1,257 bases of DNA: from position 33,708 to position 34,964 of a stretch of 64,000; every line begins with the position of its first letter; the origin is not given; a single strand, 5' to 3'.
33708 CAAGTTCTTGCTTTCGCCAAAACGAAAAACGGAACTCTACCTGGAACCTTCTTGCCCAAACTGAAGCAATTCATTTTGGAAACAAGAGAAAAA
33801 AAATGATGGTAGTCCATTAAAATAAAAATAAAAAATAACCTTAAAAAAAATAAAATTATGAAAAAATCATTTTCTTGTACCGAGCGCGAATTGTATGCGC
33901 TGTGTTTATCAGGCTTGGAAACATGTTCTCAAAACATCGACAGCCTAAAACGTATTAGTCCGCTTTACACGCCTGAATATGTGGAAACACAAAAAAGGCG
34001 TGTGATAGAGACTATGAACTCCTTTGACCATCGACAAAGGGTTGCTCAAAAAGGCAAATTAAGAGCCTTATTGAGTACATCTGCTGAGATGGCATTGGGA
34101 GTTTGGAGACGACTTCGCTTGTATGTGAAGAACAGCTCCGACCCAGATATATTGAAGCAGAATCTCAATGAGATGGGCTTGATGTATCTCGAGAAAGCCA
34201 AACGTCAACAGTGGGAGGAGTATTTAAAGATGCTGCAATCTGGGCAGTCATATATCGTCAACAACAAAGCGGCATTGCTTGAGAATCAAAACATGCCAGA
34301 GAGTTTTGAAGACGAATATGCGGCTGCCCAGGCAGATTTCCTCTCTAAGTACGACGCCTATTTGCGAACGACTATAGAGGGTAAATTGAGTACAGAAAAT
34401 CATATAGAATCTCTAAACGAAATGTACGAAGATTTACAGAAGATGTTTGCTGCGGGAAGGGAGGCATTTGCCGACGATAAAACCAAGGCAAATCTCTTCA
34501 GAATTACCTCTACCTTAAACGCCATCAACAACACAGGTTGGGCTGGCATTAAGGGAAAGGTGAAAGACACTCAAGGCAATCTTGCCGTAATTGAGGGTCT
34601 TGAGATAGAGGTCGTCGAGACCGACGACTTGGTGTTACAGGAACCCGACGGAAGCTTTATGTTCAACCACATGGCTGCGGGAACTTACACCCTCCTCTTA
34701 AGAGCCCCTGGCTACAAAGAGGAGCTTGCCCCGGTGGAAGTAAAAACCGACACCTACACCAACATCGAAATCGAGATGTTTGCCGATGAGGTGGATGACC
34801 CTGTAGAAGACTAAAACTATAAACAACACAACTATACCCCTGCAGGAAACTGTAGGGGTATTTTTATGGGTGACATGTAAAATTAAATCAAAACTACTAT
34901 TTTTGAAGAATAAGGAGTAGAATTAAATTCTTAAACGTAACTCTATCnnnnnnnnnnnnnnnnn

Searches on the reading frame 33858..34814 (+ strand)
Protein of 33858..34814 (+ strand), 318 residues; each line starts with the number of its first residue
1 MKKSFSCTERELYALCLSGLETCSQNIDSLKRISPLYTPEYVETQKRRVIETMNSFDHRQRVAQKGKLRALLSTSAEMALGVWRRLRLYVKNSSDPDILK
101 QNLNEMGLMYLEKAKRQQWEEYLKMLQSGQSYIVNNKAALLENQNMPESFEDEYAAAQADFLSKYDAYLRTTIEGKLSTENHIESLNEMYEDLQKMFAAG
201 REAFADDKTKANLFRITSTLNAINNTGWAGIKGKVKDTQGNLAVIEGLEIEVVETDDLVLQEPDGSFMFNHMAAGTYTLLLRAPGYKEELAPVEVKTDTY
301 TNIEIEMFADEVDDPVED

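Call 9: search_protein_families(library=pfam, max_evalue=0.01, proteins=[window:33858-34814:+])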
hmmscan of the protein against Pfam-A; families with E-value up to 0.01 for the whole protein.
window:33858-34814:+ (318 aa): 5 families
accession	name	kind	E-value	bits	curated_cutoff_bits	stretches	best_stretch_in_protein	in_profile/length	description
PF13620.12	CarboxypepD_reg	-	1.4e-08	35.4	32.3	1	231-307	2-81/82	Carboxypeptidase regulatory-like domain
PF13715.12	CarbopepD_reg_2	-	1.1e-07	32.2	32.2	1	231-309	1-78/88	CarboxypepD_reg-like domain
PF09430.16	EMC7_beta-sandw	-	0.00053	20.6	26.6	1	259-297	23-61/122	ER membrane protein complex subunit 7, beta-sandwich domain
PF14686.12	fn3_3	-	0.003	17.8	24.4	1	263-301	33-73/75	Polysaccharide lyase family 4, domain II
PF08308.17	PEGA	-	0.0085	16.4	20.8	0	272-306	32-66/71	PEGA domain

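Call 23: find_homologous_proteins(query=window:33858-34814:+, max_evalue=0.001)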
Query window:33858-34814:+ (318 aa): 4 proteins with E <= 0.001 among 1813 candidates.
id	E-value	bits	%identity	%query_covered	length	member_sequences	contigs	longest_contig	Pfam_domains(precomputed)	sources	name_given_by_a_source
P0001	1.1e-206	703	100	100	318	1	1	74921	PF13715.13,PF13620.13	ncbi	ncbi:MAG: carboxypeptidase-like regulatory domain-containing protein [Bacteroidia bacterium]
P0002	7.1e-82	293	46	100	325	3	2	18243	PF13715.13,PF08308.18,PF13620.13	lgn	-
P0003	4.3e-79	284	45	99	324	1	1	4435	PF13715.13,PF13620.13,PF09430.17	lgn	-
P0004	2.4e-77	278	44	97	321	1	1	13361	PF13715.13,PF13620.13,PF22904.4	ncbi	-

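Call 24: find_encoding_contigs(protein=P0002, flank=8000, max_places=4)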
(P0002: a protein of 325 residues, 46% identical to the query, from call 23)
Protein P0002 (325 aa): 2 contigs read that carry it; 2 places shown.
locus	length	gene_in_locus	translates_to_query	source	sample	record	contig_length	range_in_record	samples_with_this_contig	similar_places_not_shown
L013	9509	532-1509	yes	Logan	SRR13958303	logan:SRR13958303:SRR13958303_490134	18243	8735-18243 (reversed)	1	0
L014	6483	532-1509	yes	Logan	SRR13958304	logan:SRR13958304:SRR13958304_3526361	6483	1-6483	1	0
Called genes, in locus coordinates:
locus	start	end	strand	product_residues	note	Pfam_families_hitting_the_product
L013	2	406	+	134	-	?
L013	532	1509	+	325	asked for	PF13620:CarboxypepD_reg, PF13715:CarbopepD_reg_2, PF08308:PEGA (weak)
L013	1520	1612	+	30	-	-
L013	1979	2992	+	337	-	-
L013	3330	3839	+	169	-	PF07799:DUF1643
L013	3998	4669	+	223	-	PF11611:DUF4352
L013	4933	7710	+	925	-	PF04313:HSDR_N, PF00270:DEAD, PF04851:ResIII, PF18766:SWI2_SNF2, PF08463:EcoEI_R_C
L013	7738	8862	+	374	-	PF22560:GMT-wHTH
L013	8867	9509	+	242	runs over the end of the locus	PF07505:DUF5131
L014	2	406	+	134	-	?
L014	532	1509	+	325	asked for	PF13620:CarboxypepD_reg, PF13715:CarbopepD_reg_2, PF08308:PEGA (weak)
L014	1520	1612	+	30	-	-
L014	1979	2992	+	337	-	-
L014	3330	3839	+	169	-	PF07799:DUF1643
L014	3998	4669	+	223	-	PF11611:DUF4352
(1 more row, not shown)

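Call 25: find_encoding_contigs(protein=P0004, flank=8000, max_places=4)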
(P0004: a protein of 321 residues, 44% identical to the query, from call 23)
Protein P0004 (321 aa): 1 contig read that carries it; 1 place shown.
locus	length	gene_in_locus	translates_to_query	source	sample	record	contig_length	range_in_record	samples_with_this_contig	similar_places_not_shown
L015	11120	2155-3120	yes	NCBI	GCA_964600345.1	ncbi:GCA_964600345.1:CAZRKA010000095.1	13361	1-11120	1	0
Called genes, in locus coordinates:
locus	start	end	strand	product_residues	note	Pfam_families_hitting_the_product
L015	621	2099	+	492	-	-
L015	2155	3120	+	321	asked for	PF13620:CarboxypepD_reg, PF22904:NOMO1-like_2nd (faint), PF13715:CarbopepD_reg_2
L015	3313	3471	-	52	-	-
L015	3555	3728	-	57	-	-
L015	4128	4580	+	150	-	-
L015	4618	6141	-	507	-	PF12894:ANAPC4_WD40 (faint), PF00400:WD40 (faint), PF17164:DUF5122, PF18962:Por_Secre_tail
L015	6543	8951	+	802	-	PF18962:Por_Secre_tail (weak)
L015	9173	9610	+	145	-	PF04173:DoxD (faint), PF07681:DoxX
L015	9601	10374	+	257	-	PF01925:TauE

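Call 26: find_encoding_contigs(protein=P0003, flank=8000, max_places=4)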
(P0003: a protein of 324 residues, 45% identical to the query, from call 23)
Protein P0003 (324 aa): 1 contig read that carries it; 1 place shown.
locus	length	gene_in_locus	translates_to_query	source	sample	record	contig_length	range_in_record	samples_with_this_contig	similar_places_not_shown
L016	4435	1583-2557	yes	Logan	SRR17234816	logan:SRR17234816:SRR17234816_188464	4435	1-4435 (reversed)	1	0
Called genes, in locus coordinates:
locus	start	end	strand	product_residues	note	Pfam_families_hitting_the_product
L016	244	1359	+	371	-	-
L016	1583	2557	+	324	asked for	PF13620:CarboxypepD_reg, PF13715:CarbopepD_reg_2, PF09430:EMC7_beta-sandw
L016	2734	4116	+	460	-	-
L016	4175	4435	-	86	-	?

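Call 34: find_related_loci(query=A2, collection=metagenome_contigs, flank=6000)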
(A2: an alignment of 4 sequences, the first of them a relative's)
Query A2 (318 aa) in metagenome_contigs; peptide patterns used: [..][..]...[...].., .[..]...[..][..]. (x = any residue, [..] = any of these).
575 stretches matched a pattern; 9 encode a relative of the query (tblastn E <= 1e-3); 9 distinct loci.
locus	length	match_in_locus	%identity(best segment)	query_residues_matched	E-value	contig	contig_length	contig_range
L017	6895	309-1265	46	1-318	8e-90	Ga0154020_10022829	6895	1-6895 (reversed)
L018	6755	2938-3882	28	3-317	1e-38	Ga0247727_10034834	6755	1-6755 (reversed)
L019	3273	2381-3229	27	3-286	4e-34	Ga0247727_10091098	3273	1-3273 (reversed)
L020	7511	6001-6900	28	4-303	6e-32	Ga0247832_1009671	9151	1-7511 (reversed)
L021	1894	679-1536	25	3-294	2e-31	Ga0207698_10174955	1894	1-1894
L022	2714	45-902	25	3-294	2e-31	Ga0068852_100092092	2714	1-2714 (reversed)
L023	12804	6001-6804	27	12-282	1e-18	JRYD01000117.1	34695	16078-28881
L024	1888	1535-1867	38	58-169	2e-18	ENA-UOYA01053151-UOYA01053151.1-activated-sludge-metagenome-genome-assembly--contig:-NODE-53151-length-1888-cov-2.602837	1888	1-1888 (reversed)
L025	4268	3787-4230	26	3-150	4e-17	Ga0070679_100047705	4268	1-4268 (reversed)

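Call 35: find_related_loci(query=A2, collection=viral_contigs, flank=6000)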
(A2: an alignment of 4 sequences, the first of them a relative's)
Query A2 (318 aa) in viral_contigs; peptide patterns used: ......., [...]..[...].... (x = any residue, [..] = any of these).
28 stretches matched a pattern, but none encodes a relative of the query by tblastn (E <= 1e-3).

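Call 41: find_homologous_proteins(query=A2, max_evalue=0.00001)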
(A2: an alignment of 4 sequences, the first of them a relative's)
Query A2 (4 sequences) (318 aa, profile of the alignment): 8 proteins with E <= 0.00001 among 8000 candidates.
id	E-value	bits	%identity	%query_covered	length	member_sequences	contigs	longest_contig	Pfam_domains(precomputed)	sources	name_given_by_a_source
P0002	5.1e-173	593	46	100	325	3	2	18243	PF13715.13,PF08308.18,PF13620.13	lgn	-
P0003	7.1e-173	592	45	99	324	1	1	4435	PF13715.13,PF13620.13,PF09430.17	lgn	-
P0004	1.0e-169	582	44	97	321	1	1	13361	PF13715.13,PF13620.13,PF22904.4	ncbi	-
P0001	3.0e-165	567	100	100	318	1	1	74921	PF13715.13,PF13620.13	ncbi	ncbi:MAG: carboxypeptidase-like regulatory domain-containing protein [Bacteroidia bacterium]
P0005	4.9e-69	251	32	96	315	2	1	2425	PF13715.13,PF13620.13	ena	-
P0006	6.2e-56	208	31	94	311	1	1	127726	PF13715.13,PF13620.13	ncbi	ncbi:MAG: carboxypeptidase-like regulatory domain-containing protein [Bacteroidia bacterium]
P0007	1.1e-50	191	30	91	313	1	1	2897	PF13715.13,PF13620.13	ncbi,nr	ncbi:MAG: carboxypeptidase regulatory-like domain-containing protein [Bacteroidia bacterium]|nr:carb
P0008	4.1e-36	143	23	88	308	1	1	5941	PF13715.13,PF13620.13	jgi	jgi:hypothetical protein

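Call 42: find_encoding_contigs(protein=P0006, flank=6000, max_places=3)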
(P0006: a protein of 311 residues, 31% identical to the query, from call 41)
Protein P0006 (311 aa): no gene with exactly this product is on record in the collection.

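Call 43: find_encoding_contigs(protein=P0005, flank=4000, max_places=3)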
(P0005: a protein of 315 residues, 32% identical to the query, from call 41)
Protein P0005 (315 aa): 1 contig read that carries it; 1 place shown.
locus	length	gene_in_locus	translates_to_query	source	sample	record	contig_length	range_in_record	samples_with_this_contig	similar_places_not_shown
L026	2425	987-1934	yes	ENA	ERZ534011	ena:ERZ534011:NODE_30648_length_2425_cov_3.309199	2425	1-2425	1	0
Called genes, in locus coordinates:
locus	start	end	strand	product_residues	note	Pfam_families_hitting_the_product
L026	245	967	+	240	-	-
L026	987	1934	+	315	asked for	PF13620:CarboxypepD_reg, PF13715:CarbopepD_reg_2 (weak)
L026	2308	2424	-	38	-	?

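Call 44: find_encoding_contigs(protein=P0007, flank=4000, max_places=3)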
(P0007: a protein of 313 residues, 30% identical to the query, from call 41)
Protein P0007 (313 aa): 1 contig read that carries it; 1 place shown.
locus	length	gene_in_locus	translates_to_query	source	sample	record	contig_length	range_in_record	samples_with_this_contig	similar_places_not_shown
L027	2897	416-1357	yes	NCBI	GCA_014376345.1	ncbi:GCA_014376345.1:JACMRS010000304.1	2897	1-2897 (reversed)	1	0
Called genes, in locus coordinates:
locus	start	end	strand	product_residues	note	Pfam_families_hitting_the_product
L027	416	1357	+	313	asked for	PF13620:CarboxypepD_reg, PF13715:CarbopepD_reg_2 (weak)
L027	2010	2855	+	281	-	PF11236:DUF3037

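Call 45: find_encoding_contigs(protein=P0008, flank=6000, max_places=3)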
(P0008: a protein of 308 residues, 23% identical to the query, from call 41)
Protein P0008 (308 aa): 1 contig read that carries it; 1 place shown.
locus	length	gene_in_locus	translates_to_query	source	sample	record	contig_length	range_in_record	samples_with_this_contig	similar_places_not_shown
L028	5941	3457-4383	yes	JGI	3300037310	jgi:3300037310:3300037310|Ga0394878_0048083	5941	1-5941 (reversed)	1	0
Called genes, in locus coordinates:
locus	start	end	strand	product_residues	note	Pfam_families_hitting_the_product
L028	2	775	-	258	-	?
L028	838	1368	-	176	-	PF09549:RE_Bpu10I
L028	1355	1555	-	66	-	-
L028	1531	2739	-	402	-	PF00145:DNA_methylase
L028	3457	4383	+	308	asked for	PF13620:CarboxypepD_reg, PF13715:CarbopepD_reg_2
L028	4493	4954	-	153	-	-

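Call 50: search_solved_structures(query=A3, max_evalue=1)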
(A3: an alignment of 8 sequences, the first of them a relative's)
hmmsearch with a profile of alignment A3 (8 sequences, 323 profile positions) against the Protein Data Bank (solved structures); distinct sequences matched with E-value up to 1: 21.
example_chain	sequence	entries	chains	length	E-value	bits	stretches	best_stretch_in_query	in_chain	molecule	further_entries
9c7v_B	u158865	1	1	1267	3.2e-10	42.6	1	234-301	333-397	BOS complex subunit NOMO2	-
9gbc_A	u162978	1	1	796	2.7e-07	33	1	215-315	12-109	TonB-linked outer membrane receptor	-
4wi0_B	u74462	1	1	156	2.8e-07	32.9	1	247-302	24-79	Cellulosomal scaffoldin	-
4u3s_B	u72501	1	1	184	3.7e-07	32.5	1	247-302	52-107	Cellulosomal scaffoldin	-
5aq0_A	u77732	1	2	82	1.5e-06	30.5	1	231-311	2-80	CARBOXYPEPTIDASE D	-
2nsm_A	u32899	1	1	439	2e-06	30.1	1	229-312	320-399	Carboxypeptidase N catalytic chain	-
9j6z_A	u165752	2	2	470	6.7e-06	28.4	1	227-320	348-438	Carboxypeptidase D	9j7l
1h8l_A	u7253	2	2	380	1.3e-05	27.5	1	220-311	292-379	CARBOXYPEPTIDASE GP180 RESIDUES 503-882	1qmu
10ps_A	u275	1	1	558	0.00086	21.5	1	240-293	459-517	Serine-aspartate repeat-containing protein D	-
2ww8_A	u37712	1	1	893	0.0082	18.2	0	224-294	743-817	CELL WALL SURFACE ANCHOR FAMILY PROTEIN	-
3phs_A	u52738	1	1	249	0.023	16.7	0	255-314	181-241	Cell wall surface anchor family protein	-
8eoi_G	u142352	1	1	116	0.024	16.7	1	232-291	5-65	ER membrane protein complex subunit 7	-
5g5d_B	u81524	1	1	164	0.026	16.6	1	247-304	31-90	CELLULOSOMAL-SCAFFOLDING PROTEIN A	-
2b59_B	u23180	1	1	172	0.027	16.5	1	247-304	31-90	Cellulosomal scaffolding protein A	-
3mn8_A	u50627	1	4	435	0.028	16.5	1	221-309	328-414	LP15968p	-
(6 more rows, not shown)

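Call 54: predict_structure(alignment_id=A3)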
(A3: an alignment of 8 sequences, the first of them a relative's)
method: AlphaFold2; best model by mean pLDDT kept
length: 318 residues; sequences in the alignment: 8
mean_pLDDT: 84.9   pTM: 0.55
mean pLDDT of the five models: 84.9, 83.2, 82.2, 81.3, 80.5
residues with pLDDT >= 90: 165; 70-90: 117; 50-70: 19; < 50: 17
segments of 3 or more residues with pLDDT < 50: 1-6, 221-227, 315-318
pLDDT, mean of each block of 10 residues (from residue 1): 44 88 94 93 94 78 83 95 96 91 96 90 97 93 89 97 93 77 84 92 92 75 51 87 86 83 86 79 91 78 88 52
secondary structure, 60 per line:
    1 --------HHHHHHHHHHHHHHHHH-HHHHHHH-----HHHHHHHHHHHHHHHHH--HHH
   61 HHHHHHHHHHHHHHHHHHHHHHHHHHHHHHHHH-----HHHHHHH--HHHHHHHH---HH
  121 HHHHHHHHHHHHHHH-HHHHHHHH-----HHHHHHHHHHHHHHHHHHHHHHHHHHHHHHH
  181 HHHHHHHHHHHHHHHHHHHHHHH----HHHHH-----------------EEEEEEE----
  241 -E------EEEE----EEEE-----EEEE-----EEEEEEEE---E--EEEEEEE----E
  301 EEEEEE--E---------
elements in order: H9-25 H27-33 H39-55 H58-93 H99-105 H108-115 H119-135 H137-144 H150-203 H208-212 E230-236 E249-252 E257-260 E266-269 E275-282 E289-295 E300-306

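Call 57: fold_search(model_id=the predicted structure, library=pdb)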
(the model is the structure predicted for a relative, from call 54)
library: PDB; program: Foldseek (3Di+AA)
matches with E <= 10: 764; with E <= 0.001: 10
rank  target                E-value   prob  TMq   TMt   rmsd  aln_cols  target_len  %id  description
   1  2nsm                  1.8e-05  1.00  0.22  0.18  10.1       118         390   24  Crystal structure of the human carboxypeptidase N (Kininase I) catalytic domain (released 2007-04-24)
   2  3mn8_B                1.5e-04  1.00  0.24  0.20  10.2       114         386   17  Structure of Drosophila melanogaster carboxypeptidase D isoform 1B short (released 2010-07-28)
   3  3mn8_D                1.5e-04  1.00  0.24  0.20  10.0       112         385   16  Structure of Drosophila melanogaster carboxypeptidase D isoform 1B short (released 2010-07-28)
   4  3mn8_C                1.7e-04  1.00  0.24  0.20  10.0       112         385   16  Structure of Drosophila melanogaster carboxypeptidase D isoform 1B short (released 2010-07-28)
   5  3mn8_A                1.9e-04  1.00  0.24  0.20  10.0       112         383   16  Structure of Drosophila melanogaster carboxypeptidase D isoform 1B short (released 2010-07-28)
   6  8fia_A                4.6e-04  1.00  0.25  0.05   2.8        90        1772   21  The structure of fly Teneurin self assembly (released 2023-05-03)
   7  1qmu_A                5.9e-04  1.00  0.23  0.20  10.2       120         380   20  Duck carboxypeptidase D domain II (released 2000-10-13)
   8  9hfj                  9.2e-04  1.00  0.21  0.74   3.3        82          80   23  Crystal structure of the NTE domain of SusCdex (BT3090) dextran transporter (released 2025-11-26)
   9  5g5d_B                9.2e-04  1.00  0.23  0.45   4.6       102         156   22  Crystal Structure of the CohScaC2-XDocCipA type II complex from Clostridium thermocellum (released 2017-04-05)
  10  6fwv_B                9.7e-04  1.00  0.24  0.15   2.2        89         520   20  The Bacillus anthracis TIE protein (released 2018-08-08)
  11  5aq0_B                1.0e-03  1.00  0.24  0.85   1.8        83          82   24  The structure of the Transthyretin-like domain of the first catalytic domain of the HUMAN Carboxypeptidase D (released 2016-09-28)
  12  5aq0_A                1.2e-03  1.00  0.23  0.84   1.7        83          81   24  The structure of the Transthyretin-like domain of the first catalytic domain of the HUMAN Carboxypeptidase D (released 2016-09-28)
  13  6fwv_A                1.3e-03  1.00  0.24  0.15   2.2        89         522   20  The Bacillus anthracis TIE protein (released 2018-08-08)
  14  6hif_Y                1.3e-03  1.00  0.22  0.74   2.0        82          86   18  Kuenenia stuttgartiensis hydrazine dehydrogenase complex (released 2019-04-17)
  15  5k39_B                1.4e-03  1.00  0.22  0.43   3.4        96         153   11  THE TYPE II COHESIN DOCKERIN COMPLEX FROM CLOSTRIDIUM THERMOCELLUM (released 2017-03-29)
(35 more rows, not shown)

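Call 63: search_protein_families(library=padloc, max_evalue=0.1, proteins=[P0001, P0002, P0005, P0007, P0008])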
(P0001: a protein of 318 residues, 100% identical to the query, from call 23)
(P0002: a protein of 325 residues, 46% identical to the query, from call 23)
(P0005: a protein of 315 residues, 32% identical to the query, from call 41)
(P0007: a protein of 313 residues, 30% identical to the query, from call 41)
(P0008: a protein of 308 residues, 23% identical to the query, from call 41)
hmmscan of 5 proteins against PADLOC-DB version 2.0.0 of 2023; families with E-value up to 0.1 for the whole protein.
P0001 (318 aa): 0 families

P0002 (325 aa): 0 families

P0005 (315 aa): 0 families

P0007 (313 aa): 0 families

P0008 (308 aa): 1 family
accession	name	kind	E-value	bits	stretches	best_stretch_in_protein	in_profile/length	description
PDLC04335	PDC-M02B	-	0.013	12.4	1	207-292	269-354/364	-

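Call 64: search_protein_families(library=ncbifam, max_evalue=0.1, proteins=[P0001, P0002, P0005, P0007, P0008])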
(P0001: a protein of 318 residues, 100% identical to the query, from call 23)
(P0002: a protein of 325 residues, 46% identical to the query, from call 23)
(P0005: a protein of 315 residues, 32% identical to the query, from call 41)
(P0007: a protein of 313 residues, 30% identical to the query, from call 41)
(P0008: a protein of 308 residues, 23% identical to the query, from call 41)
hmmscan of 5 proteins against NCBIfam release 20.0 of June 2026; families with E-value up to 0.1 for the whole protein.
P0001 (318 aa): 2 families
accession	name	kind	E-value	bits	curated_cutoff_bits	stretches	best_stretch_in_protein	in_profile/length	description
NF052345.1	S_layer_anammox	exception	1.5e-06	25.9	1400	1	217-313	1303-1397/1596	Kustd1514 family S-layer glycoprotein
TIGR03482.1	DMSO_red_II_cha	subfamily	0.017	15.1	152.3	1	140-205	127-193/197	DMSO reductase family type II enzyme chaperone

P0002 (325 aa): 1 family
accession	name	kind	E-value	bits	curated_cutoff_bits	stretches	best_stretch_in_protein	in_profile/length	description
NF052345.1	S_layer_anammox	exception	5.9e-06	23.9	1400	1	228-313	1312-1397/1596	Kustd1514 family S-layer glycoprotein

P0005 (315 aa): 1 family
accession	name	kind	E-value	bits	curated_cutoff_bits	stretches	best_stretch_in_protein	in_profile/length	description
NF052345.1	S_layer_anammox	exception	9.4e-06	23.3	1400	1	230-310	1313-1392/1596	Kustd1514 family S-layer glycoprotein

P0007 (313 aa): 0 families

P0008 (308 aa): 2 families
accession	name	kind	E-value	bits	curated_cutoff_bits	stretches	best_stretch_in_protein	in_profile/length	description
NF052345.1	S_layer_anammox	exception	9e-08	29.9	1400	1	216-299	1313-1396/1596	Kustd1514 family S-layer glycoprotein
TIGR04134.1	lipo_with_rSAM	hypoth_equivalog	0.018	15.1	39.8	1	218-256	42-90/150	radical SAM-associated putative lipoprotein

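Call 65: search_protein_families(library=phrogs, max_evalue=0.1, proteins=[P0001, P0002, P0005, P0007, P0008])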
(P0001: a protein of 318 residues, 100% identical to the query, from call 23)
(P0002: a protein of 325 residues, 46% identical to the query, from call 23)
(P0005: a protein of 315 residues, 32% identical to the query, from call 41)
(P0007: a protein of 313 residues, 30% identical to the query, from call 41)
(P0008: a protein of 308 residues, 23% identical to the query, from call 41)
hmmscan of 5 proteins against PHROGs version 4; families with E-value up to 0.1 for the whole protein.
P0001 (318 aa): 0 families

P0002 (325 aa): 0 families

P0005 (315 aa): 0 families

P0007 (313 aa): 0 families

P0008 (308 aa): 0 families

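Call 72: search_protein_representatives(alignment_id=A3)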
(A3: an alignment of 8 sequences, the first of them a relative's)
Query: 8 sequences, 323 profile positions. Proteins with E-value up to 0.001 (for the whole library): 60846; up to 1e-10: 10477; up to 1e-30: 1208. The best 150 are listed.
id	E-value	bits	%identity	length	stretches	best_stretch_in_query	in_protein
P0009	0.0e+00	1270.8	-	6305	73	231-312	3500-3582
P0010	3.3e-212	719.6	-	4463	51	231-304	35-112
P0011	1.6e-203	691.0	-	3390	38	219-312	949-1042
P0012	2.2e-203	690.6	-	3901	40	210-311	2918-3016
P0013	5.1e-189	643.3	-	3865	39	224-311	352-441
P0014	1.1e-182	622.5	-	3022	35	231-312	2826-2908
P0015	5.3e-176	600.6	-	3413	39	231-312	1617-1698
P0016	8.7e-154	527.6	-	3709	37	228-312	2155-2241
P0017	6.3e-150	514.9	-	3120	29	227-304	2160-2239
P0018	3.8e-147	505.7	-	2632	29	230-310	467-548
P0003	1.4e-137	474.3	-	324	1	1-322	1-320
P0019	3.6e-137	472.9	-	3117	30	223-312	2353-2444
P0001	3.3e-134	463.2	-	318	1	1-320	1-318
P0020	3.5e-134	463.1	-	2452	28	231-312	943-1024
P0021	1.1e-127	441.8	-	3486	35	226-312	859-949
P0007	9.6e-123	425.6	-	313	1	2-312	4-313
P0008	6.4e-115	399.8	-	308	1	17-323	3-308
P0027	1.2e-104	366.1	-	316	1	1-312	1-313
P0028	8.2e-101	353.5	-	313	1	1-313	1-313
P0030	1.6e-96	339.4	-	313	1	1-312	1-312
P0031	3.4e-96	338.3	-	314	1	1-312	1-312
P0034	5.1e-95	334.4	-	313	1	1-311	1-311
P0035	3.3e-94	331.8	-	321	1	3-316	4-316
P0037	1.6e-91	323.0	-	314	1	4-311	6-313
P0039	2.4e-90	319.1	-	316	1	1-315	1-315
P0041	9.4e-89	313.8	-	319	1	1-313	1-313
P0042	2.6e-88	312.4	-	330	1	1-319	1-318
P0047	6.0e-86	304.6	-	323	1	1-320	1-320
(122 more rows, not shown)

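Call 74: find_encoding_contigs(protein=P0027, flank=4000, max_places=3)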
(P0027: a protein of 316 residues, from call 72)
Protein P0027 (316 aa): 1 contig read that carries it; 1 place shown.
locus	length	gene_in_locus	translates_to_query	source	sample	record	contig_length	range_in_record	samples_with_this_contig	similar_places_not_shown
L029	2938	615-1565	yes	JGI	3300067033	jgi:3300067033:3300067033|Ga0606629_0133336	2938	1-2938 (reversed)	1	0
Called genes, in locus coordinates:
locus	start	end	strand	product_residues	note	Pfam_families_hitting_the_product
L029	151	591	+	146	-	-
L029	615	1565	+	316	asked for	PF13620:CarboxypepD_reg, PF13715:CarbopepD_reg_2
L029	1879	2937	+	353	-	?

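Call 82: list_cluster_members(proteins=[P0028, P0030, P0031, P0034, P0035, P0037, P0039, P0041, P0042, P0047])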
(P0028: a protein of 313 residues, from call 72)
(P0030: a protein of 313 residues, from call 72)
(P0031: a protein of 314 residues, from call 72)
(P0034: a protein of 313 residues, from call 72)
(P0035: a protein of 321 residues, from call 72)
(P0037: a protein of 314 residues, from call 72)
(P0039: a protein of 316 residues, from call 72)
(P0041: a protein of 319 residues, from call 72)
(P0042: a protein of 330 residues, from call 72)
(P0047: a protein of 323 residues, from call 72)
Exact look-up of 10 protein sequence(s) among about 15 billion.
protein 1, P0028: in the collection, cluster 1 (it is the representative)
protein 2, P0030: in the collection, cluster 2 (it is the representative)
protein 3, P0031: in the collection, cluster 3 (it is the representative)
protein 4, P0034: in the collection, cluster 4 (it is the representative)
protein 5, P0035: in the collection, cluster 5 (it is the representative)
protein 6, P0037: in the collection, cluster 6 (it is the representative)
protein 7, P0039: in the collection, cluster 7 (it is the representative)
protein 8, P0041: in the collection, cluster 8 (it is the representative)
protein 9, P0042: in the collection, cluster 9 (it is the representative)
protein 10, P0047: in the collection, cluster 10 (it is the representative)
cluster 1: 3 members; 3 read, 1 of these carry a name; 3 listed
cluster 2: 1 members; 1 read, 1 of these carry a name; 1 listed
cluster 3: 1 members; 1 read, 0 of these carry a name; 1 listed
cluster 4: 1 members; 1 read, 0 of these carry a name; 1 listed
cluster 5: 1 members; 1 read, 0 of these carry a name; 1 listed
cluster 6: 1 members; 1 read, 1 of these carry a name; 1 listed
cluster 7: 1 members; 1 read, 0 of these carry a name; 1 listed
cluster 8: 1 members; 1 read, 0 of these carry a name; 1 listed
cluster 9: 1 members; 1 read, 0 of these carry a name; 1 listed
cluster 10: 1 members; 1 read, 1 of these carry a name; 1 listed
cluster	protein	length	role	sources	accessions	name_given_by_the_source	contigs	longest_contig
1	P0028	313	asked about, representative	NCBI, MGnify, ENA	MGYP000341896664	CR=1 FL=1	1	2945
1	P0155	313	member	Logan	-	-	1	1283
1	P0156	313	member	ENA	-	-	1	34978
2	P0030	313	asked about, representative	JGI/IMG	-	hypothetical protein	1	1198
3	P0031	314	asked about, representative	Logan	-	-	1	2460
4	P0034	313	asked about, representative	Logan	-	-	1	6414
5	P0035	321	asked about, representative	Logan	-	-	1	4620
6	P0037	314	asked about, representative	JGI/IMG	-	hypothetical protein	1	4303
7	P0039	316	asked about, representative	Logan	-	-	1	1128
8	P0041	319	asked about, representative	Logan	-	-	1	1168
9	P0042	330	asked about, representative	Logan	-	-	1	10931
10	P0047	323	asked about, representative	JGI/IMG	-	hypothetical protein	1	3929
